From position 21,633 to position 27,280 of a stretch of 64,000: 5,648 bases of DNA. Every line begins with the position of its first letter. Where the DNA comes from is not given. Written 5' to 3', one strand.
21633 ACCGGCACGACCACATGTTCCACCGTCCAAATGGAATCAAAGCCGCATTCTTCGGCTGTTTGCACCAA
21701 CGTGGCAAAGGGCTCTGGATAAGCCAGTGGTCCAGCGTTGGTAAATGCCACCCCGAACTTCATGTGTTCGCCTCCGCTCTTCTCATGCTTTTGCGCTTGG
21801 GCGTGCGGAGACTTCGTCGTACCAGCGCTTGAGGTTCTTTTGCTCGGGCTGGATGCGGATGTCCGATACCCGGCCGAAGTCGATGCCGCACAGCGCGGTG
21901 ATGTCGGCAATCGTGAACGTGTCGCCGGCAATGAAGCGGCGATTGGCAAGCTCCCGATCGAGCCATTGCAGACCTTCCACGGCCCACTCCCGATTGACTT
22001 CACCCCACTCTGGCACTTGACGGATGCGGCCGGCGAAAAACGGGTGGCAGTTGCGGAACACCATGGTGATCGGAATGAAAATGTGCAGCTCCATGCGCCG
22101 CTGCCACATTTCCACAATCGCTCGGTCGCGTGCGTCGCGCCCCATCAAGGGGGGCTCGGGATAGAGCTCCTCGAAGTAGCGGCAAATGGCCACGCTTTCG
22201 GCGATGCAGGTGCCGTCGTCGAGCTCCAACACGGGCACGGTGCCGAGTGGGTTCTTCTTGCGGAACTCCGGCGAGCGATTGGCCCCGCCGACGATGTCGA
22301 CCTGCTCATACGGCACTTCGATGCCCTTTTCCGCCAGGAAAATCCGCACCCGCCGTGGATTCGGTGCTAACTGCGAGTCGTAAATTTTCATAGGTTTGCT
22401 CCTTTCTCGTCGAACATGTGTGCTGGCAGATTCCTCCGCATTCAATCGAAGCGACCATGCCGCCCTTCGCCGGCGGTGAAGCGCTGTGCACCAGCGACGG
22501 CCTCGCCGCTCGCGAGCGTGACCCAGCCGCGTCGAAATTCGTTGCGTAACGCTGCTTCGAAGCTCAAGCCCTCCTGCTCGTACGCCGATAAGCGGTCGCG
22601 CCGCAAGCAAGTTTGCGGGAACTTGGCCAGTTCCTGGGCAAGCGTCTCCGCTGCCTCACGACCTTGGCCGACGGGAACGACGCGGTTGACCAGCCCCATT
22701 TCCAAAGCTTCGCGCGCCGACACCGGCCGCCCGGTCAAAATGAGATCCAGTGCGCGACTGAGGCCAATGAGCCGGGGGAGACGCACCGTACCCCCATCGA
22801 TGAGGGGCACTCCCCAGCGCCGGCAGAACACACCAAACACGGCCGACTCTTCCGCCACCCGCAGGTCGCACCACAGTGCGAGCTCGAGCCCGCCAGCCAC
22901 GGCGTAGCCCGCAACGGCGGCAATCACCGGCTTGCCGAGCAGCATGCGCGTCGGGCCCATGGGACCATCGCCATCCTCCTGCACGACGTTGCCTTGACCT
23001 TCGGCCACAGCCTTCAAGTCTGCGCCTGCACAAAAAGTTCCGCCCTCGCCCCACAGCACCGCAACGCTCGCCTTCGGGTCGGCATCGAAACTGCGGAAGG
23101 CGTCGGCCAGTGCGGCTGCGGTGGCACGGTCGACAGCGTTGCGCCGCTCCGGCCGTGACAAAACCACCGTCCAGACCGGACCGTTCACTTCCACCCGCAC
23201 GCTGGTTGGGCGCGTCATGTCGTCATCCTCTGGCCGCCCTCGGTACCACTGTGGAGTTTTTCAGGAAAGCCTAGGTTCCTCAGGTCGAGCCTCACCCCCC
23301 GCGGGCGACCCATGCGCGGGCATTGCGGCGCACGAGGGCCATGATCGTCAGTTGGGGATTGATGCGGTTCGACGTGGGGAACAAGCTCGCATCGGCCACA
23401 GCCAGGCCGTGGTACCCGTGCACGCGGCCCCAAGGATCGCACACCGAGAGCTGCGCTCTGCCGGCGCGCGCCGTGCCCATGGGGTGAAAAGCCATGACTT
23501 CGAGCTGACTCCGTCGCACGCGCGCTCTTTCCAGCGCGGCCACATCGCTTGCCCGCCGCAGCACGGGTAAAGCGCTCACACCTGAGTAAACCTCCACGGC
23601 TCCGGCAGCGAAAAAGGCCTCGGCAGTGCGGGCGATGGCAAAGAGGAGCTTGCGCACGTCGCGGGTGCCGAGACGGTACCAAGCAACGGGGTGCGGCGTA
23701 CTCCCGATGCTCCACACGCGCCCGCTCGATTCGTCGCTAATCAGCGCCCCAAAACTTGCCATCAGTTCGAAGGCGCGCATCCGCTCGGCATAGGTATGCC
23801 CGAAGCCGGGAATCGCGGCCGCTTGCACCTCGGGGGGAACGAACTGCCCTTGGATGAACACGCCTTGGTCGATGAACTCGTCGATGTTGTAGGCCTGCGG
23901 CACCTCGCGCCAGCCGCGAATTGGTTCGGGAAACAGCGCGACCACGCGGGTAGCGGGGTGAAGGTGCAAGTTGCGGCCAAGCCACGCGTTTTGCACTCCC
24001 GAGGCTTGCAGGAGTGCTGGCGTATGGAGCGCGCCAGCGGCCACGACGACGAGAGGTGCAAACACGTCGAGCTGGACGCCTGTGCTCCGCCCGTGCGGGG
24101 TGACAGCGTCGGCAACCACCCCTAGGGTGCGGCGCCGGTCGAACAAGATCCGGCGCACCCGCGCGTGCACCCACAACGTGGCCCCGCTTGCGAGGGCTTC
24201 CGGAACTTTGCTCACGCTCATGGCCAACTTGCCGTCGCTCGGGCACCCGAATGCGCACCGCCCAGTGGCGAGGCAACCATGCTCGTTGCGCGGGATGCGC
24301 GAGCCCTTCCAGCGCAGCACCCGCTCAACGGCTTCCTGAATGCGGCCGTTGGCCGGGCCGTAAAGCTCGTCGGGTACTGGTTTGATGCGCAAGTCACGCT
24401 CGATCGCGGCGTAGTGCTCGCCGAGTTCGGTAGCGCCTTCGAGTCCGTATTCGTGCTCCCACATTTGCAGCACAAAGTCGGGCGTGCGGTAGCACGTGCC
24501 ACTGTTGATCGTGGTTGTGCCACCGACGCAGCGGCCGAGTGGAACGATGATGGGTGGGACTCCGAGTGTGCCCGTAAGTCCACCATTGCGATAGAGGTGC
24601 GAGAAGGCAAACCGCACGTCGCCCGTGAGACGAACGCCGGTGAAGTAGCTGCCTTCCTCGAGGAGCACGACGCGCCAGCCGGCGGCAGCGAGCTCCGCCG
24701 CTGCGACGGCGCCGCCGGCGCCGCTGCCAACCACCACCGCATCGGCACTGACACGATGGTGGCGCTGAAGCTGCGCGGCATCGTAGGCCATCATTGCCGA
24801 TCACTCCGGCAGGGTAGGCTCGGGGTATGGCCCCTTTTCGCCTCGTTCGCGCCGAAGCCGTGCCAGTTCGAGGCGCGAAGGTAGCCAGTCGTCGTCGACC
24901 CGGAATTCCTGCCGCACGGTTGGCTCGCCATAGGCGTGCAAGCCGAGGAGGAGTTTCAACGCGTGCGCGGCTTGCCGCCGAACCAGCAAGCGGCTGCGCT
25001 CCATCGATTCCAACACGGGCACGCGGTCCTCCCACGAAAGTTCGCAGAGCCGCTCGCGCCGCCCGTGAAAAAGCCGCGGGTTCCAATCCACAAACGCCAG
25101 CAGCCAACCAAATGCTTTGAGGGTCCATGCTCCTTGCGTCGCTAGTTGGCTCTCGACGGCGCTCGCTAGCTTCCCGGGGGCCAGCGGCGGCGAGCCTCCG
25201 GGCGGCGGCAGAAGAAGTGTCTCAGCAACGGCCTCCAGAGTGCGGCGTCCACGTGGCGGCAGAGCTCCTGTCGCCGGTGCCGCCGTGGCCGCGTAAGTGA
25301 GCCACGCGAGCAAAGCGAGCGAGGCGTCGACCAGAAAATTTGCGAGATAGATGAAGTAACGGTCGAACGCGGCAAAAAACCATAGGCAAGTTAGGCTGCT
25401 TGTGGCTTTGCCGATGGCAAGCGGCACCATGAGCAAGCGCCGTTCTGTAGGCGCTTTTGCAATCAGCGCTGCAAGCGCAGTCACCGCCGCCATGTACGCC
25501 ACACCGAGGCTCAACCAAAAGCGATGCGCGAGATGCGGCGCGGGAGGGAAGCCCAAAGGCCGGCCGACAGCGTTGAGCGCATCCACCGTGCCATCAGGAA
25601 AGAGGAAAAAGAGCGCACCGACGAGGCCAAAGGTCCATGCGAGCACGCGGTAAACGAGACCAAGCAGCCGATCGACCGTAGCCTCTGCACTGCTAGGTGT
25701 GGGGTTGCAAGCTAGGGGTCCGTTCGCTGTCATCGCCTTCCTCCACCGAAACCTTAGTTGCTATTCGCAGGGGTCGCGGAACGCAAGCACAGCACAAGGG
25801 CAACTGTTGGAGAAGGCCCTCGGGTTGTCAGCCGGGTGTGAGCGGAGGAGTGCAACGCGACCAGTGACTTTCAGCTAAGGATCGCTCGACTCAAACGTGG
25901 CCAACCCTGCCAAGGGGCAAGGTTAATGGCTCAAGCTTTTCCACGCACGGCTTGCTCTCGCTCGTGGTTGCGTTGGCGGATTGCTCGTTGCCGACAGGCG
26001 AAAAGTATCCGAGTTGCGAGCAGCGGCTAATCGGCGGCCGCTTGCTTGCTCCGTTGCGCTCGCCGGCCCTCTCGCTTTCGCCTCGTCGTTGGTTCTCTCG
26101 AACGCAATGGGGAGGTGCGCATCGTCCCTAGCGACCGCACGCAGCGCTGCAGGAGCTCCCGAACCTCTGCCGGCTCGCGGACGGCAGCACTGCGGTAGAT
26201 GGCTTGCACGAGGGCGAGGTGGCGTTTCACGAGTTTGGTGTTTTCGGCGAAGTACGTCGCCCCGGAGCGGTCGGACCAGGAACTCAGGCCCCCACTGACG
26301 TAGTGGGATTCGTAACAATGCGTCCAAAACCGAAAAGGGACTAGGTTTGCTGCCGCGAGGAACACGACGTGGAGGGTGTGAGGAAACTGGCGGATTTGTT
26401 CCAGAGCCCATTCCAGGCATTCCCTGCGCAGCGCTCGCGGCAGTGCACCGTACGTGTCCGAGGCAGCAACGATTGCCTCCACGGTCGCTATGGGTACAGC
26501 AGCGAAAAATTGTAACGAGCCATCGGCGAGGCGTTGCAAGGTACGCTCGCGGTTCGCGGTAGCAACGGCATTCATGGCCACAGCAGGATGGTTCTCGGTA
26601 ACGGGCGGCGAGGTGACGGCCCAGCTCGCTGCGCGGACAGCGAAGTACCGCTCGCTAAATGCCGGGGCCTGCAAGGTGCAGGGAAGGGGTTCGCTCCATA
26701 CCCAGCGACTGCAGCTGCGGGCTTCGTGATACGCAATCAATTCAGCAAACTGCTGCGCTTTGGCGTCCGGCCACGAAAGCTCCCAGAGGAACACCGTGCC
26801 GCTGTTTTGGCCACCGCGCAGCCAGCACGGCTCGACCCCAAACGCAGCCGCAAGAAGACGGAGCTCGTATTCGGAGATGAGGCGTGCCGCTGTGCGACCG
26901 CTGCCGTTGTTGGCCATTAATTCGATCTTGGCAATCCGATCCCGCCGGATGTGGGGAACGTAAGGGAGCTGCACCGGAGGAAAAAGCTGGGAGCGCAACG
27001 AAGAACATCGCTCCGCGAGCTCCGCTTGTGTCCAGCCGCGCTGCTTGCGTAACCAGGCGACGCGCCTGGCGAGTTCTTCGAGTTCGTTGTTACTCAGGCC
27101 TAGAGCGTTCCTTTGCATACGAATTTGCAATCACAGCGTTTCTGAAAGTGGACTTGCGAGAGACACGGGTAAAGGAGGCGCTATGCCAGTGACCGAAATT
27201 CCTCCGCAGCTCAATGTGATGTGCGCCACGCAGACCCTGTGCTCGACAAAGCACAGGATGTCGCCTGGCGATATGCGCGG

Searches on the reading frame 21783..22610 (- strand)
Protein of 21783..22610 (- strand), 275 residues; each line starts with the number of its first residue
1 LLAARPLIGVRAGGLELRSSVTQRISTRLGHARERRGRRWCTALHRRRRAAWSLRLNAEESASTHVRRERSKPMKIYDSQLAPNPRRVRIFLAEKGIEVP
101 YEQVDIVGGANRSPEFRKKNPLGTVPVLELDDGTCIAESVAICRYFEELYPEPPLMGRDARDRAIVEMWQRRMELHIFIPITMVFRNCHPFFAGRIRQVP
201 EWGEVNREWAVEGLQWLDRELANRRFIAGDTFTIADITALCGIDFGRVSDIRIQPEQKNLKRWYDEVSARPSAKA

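Call 37: search_protein_families(library=pfam, proteins=[window:21783-22610:-], max_evalue=0.0001)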
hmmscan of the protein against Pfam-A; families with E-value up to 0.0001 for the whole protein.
window:21783-22610:- (275 aa): 5 families
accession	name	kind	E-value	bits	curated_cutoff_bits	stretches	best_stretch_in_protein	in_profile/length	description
PF13409.12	GST_N_2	-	5.8e-19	68.9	25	1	83-148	3-69/70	Glutathione S-transferase, N-terminal domain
PF13417.12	GST_N_3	-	5.9e-19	68.6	22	1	77-154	2-75/75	Glutathione S-transferase, N-terminal domain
PF02798.26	GST_N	-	1.6e-15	57.6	20.9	1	73-146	2-74/76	Glutathione S-transferase, N-terminal domain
PF00043.30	GST_C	-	6.4e-10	39.6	20.7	1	214-271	35-93/93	Glutathione S-transferase, C-terminal domain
PF13410.11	GST_C_2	-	7.9e-06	26.3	24.9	1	211-241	12-42/69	Glutathione S-transferase, C-terminal domain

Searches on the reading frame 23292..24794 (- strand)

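Call 37: search_protein_families(library=pfam, proteins=[window:23292-24794:-], max_evalue=0.0001)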
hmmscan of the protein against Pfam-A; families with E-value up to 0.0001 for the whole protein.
window:23292-24794:- (500 aa): 4 families
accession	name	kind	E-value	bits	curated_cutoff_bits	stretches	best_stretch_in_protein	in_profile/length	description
PF00732.25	GMC_oxred_N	-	1e-40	140.3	23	1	65-281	2-218/218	GMC oxidoreductase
PF05199.19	GMC_oxred_C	-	1.8e-19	71.1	24.6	1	371-487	22-138/139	GMC oxidoreductase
PF13450.12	NAD_binding_8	-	7.9e-06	26.5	21.9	1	21-53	1-33/68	NAD(P)-binding Rossmann-like domain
PF00890.30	FAD_binding_2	-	5.5e-05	23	20.4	1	18-53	1-36/414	FAD binding domain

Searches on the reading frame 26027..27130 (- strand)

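Call 37: search_protein_families(library=pfam, proteins=[window:26027-27130:-], max_evalue=0.0001)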
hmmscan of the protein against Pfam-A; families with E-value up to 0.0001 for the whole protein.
window:26027-27130:- (367 aa): 1 family
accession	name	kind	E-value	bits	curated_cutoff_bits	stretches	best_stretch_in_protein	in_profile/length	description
PF01381.28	HTH_3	-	7.4e-06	26.3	23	0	25-42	2-19/55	Helix-turn-helix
